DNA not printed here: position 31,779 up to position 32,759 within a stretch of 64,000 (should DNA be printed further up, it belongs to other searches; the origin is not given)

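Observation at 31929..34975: CysM-family synthase + AT-rich lipoprotein + Mec+-like JAMM + AT-rich TIR/NDT-like protein: a sulfur-carrier-type module with no carrier and two foreign-looking insertions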

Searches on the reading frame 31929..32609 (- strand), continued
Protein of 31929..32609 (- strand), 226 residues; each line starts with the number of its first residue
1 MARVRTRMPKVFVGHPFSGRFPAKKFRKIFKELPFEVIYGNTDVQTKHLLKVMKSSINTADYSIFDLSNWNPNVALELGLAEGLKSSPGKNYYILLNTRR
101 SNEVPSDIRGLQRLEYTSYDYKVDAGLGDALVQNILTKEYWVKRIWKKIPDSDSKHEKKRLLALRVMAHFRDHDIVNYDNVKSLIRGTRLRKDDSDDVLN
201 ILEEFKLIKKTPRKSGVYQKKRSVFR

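Call 84: fold_search(model_id=the predicted structure, library=viral)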
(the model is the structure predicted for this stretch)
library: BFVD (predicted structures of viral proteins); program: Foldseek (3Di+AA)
matches with E <= 10: 971; with E <= 0.001: 2
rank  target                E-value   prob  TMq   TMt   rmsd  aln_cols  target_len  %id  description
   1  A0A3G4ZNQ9            1.4e-04  1.00  0.37  0.36  15.1       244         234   15  CD-NTase-associated protein 12/Pycsar effector protein TIR domain-containing protein [Terrestrivirus sp.]
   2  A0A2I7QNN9            8.6e-04  1.00  0.39  0.47   6.4       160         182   14  (no name in the UniProt tables at hand)
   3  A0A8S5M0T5            1.2e-03  0.75  0.24  0.28  17.7       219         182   13  DUF4406 domain-containing protein [Siphoviridae sp. ctLAw30]
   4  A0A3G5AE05            2.2e-03  1.00  0.41  0.54   4.5       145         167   16  TIR domain-containing protein [Satyrvirus sp.]
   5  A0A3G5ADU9            2.2e-03  0.97  0.38  0.23  22.5       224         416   12  Uncharacterized protein [Satyrvirus sp.]
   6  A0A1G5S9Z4            2.3e-03  1.00  0.38  0.41   5.7       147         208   13  (no name in the UniProt tables at hand)
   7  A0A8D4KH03            2.3e-03  0.97  0.36  0.33   9.3       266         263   12  (no name in the UniProt tables at hand)
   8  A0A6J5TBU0            2.7e-03  0.85  0.33  0.33  17.3       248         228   14  CitB Response regulator containing a CheY-like receiver domain and an HTH DNA-binding domain [uncultured Caudovirales phage]
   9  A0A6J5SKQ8            5.0e-03  1.00  0.35  0.56   4.8       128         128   20  Nucleoside 2-deoxyribosyltransferase [uncultured Caudovirales phage]
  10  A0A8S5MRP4            5.3e-03  0.97  0.39  0.31  18.1       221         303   15  CMP/hydroxymethyl CMP hydrolase [Siphoviridae sp. ctD6g5]
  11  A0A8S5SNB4            5.6e-03  0.57  0.28  0.12  12.9       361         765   10  Bifunctional DNA primase/polymerase [Siphoviridae sp. ctq8D8]
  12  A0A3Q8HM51            6.4e-03  0.51  0.25  0.20  16.2       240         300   10  (no name in the UniProt tables at hand)
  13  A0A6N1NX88            6.8e-03  1.00  0.36  0.15   3.9       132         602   12  Adenylate kinase [Tupanvirus soda lake]
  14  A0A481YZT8            6.8e-03  0.92  0.38  0.23  25.5       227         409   11  Exodeoxyribonuclease VII large subunit [Mimivirus LCMiAC01]
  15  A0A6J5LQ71            8.7e-03  0.38  0.24  0.25  19.5       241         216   15  dATP/dGTP diphosphohydrolase N-terminal domain-containing protein [uncultured Caudovirales phage]
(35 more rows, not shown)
